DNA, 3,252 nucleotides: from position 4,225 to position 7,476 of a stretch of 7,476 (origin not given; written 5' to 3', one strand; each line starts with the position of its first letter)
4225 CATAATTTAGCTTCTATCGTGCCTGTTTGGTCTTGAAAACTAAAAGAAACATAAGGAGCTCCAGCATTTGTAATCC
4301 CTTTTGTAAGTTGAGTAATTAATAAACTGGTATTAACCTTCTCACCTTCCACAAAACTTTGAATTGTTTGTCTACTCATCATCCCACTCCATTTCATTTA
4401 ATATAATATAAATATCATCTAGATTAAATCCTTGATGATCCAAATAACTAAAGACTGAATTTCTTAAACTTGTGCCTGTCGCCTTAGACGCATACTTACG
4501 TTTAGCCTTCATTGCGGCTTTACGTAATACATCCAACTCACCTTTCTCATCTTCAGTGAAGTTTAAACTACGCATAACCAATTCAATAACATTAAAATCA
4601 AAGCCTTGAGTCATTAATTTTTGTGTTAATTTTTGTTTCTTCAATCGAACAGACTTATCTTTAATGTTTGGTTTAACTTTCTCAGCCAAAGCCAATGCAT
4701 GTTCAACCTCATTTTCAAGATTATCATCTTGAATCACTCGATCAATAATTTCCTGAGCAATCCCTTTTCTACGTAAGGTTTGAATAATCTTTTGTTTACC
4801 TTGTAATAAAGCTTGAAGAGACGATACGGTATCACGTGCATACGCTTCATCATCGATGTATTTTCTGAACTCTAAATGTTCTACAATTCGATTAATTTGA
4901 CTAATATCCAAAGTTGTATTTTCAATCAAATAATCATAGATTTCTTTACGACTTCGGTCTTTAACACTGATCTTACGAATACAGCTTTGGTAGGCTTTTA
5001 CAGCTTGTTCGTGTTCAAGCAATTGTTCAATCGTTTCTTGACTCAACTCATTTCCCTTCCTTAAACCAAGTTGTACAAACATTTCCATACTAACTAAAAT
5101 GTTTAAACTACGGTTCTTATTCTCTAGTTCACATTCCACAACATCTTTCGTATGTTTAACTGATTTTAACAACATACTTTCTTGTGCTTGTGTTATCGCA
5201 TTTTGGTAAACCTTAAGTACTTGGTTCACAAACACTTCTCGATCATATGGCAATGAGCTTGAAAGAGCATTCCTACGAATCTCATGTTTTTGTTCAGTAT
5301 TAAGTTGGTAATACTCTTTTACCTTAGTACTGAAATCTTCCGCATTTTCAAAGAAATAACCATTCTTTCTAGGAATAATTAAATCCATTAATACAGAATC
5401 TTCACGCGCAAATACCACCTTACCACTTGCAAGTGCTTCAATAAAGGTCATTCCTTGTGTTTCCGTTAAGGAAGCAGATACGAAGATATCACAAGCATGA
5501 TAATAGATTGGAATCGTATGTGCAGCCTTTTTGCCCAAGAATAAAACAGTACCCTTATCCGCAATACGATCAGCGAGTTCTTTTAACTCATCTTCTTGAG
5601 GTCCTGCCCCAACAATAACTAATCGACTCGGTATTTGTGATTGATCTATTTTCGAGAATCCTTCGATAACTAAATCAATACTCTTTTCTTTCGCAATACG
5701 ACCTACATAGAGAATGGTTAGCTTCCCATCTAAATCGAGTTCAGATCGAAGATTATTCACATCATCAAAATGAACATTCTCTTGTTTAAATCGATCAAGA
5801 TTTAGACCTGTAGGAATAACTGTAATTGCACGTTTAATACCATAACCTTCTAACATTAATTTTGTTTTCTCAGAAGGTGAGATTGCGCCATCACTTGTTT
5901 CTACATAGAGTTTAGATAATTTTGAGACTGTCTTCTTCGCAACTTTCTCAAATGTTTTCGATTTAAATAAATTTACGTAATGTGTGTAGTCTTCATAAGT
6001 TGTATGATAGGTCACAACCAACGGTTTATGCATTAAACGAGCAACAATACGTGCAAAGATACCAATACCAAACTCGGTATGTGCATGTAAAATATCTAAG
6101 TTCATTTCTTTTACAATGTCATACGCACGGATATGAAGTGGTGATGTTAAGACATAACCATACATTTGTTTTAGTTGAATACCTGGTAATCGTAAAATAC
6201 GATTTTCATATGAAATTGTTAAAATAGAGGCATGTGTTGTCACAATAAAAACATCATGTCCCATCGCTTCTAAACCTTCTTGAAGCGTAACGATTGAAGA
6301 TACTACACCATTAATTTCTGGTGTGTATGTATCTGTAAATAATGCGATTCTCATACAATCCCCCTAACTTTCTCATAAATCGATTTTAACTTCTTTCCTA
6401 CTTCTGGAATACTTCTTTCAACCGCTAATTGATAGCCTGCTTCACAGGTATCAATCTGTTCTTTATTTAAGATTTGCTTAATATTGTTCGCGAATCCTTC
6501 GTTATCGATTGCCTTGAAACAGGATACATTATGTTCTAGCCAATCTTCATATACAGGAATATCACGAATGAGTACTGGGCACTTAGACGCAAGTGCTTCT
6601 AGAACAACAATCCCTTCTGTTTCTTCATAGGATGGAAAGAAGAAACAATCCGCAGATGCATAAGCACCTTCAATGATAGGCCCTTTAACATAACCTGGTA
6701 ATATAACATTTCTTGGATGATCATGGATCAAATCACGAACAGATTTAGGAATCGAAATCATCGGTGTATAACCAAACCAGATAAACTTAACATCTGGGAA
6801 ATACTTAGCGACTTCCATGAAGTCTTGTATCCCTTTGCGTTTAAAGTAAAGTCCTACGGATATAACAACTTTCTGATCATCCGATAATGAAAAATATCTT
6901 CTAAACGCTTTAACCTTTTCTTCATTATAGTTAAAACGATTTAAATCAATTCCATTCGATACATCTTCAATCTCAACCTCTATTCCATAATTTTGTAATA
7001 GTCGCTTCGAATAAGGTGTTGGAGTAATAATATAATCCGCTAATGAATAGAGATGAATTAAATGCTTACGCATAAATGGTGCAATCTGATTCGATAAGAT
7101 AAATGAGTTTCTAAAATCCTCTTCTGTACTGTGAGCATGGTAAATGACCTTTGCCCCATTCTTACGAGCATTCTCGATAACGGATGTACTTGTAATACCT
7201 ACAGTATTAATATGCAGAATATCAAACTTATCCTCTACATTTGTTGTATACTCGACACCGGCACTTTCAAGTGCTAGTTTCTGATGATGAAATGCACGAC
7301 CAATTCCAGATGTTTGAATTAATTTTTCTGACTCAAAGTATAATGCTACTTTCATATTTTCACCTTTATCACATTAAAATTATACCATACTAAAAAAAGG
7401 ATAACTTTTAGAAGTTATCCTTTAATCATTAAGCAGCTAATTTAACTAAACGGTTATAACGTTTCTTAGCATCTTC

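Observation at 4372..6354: In-frame fusion of a complete membrane-glycolipid-type GT4 glycosyltransferase with a complete RecX (RecA inhibitor)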

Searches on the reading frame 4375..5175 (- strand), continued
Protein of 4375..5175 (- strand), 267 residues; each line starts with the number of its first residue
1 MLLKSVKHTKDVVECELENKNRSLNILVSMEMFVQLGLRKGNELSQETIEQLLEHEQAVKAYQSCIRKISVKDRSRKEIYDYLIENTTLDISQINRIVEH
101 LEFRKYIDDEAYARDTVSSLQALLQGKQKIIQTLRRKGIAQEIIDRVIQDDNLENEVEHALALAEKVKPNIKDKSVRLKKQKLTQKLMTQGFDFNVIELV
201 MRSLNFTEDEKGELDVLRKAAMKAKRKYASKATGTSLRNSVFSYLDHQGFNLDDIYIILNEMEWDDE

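Call 62: predict_structure(alignment_id=A4)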
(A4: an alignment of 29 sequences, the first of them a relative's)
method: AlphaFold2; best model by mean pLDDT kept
length: 384 residues; sequences in the alignment: 29
mean_pLDDT: 84.9   pTM: 0.54
mean pLDDT of the five models: 84.9, 81.7, 81.5, 78.7, 74.8
residues with pLDDT >= 90: 134; 70-90: 226; 50-70: 21; < 50: 3
segments of 3 or more residues with pLDDT < 50: 382-384
pLDDT, mean of each block of 10 residues (from residue 1): 84 81 83 83 82 71 75 80 76 84 81 74 85 74 85 82 82 82 88 90 75 89 91 93 94 92 87 94 87 93 95 94 87 92 90 93 91 81 44
secondary structure, 60 per line:
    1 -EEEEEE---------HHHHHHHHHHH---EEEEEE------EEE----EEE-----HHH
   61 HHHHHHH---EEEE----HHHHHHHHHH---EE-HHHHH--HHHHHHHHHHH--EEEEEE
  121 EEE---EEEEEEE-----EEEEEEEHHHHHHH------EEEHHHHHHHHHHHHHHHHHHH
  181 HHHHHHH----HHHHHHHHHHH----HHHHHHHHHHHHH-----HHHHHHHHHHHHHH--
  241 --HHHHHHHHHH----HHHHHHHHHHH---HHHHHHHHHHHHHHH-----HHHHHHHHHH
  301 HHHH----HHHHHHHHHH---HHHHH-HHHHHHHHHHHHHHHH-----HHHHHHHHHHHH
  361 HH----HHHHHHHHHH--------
elements in order: E2-7 H17-27 E31-36 E43-45 E50-52 H58-67 E71-74 H79-88 H95-99 H102-112 E115-123 E127-133 E139-145 H146-152 E159-161 H162-187 H192-202 H207-219 H225-238 H243-252 H257-267 H271-285 H291-304 H309-318 H322-326 H328-343 H349-362 H367-376

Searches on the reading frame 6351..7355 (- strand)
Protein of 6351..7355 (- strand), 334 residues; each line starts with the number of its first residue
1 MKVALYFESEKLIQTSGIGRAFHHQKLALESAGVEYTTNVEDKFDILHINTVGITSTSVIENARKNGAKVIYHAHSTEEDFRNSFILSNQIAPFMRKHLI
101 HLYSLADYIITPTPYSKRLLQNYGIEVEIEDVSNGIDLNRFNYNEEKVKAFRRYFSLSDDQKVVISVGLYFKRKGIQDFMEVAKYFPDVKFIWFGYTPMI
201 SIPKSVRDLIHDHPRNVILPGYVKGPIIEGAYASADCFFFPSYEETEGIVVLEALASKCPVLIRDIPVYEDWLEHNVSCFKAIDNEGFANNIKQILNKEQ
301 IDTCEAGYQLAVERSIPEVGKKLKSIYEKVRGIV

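Call 3: search_protein_families(library=pfam, proteins=[window:6351-7355:-], max_evalue=0.01)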
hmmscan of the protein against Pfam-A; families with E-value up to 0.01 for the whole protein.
window:6351-7355:- (334 aa): 4 families
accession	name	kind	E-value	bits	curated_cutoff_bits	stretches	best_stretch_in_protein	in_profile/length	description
PF00534.26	Glycos_transf_1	-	5.5e-19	68.8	26.4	1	156-299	10-159/172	Glycosyl transferases group 1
PF13692.12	Glyco_trans_1_4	-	4.3e-16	59.9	27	1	162-297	2-141/142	Glycosyl transferases group 1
PF13439.12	Glyco_transf_4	-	1.8e-12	48.1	28.5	1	42-140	71-170/170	Glycosyltransferase Family 4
PF13579.12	Glyco_trans_4_4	-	0.00097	19.9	29.7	1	41-133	69-156/158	Glycosyl transferase 4-like domain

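Call 4: search_protein_families(library=ncbifam, proteins=[window:6351-7355:-], max_evalue=0.01)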
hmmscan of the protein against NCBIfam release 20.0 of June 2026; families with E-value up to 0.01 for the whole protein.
window:6351-7355:- (334 aa): 22 families
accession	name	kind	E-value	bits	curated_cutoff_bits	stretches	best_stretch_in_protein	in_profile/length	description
NF053513.1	Gtran_IagA_BgsA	equivalog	9e-153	508.1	460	1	1-330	1-331/333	LTA glycolipid anchor biosynthesis glycosyltransferase, IagA/BgsA family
NF049987.1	DaglGlyslTfaseDgs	equivalog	2.2e-125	418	500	1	1-330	1-327/332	processive diacylglycerol alpha-glucosyltransferase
TIGR04047.1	MSMEG_0565_glyc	hypoth_equivalog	1.8e-18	66.8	259.85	1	114-313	148-357/373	MSMEG_0565 family glycosyltransferase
NF047684.1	TeichurnBiosyTuaC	equivalog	3.8e-17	62.3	550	1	132-301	190-357/391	teichuronic acid biosynthesis protein TuaC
NF053787.1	GlcN_PG_synth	equivalog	2.6e-15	56.1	480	1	52-305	91-333/361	N-acetylglucosaminyl phosphatidylglycerol synthase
NF049988.1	MGlcDAGSynMgs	equivalog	2.5e-14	53.5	400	1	43-301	86-356/398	alpha-monoglucosyldiacylglycerol synthase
TIGR03999.1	thiol_BshA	equivalog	3.5e-10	39.3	273.7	1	121-300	161-340/375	N-acetyl-alpha-D-glucosaminyl L-malate synthase BshA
TIGR02149.1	glgA_Coryne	subfamily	1.4e-09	37.6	302.4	1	117-328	157-388/391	glycogen synthase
TIGR04157.1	glyco_rSAM_CFB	subfamily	4e-09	35.9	400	1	101-281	165-347/406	TIGR04157 family glycosyltransferase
NF038295.1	EPS_HpsP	equivalog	1.7e-08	33.9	550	1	146-301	192-355/388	hormogonium polysaccharide biosynthesis glycosyltransferase HpsP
TIGR04063.1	stp3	hypoth_equivalog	2.6e-07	29.9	442.05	1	45-301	94-363/397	TIGR04063 family PEP-CTERM/XrtA system glycosyltransferase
NF012028.0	PRK15484.1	subfamily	4.5e-07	29.3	618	1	109-312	143-359/380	lipopolysaccharide N-acetylglucosaminyltransferase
TIGR03088.1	stp2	hypoth_equivalog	6e-06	25.5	409.05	0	233-300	271-340/374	TIGR03088 family PEP-CTERM/XrtA system glycosyltransferase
NF038255.1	exopoly_VpsD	equivalog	7.3e-06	25.1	300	1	225-330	273-379/381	VpsD family glycosyltransferase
TIGR03449.1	mycothiol_MshA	equivalog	1.2e-05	24.4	462.5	1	231-298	300-369/406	D-inositol-3-phosphate glycosyltransferase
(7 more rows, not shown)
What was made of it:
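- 6351..7355 (-): Upstream gene: BgsA/IagA-type glycolipid glycosyltransferase (second step, diglucosyl-DAG synthase). Its stop overlaps the fusion start in an ATGA overlap. NCBIfam NF053513 scores 508.1 bits, above the cut-off of 460 (call 4).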
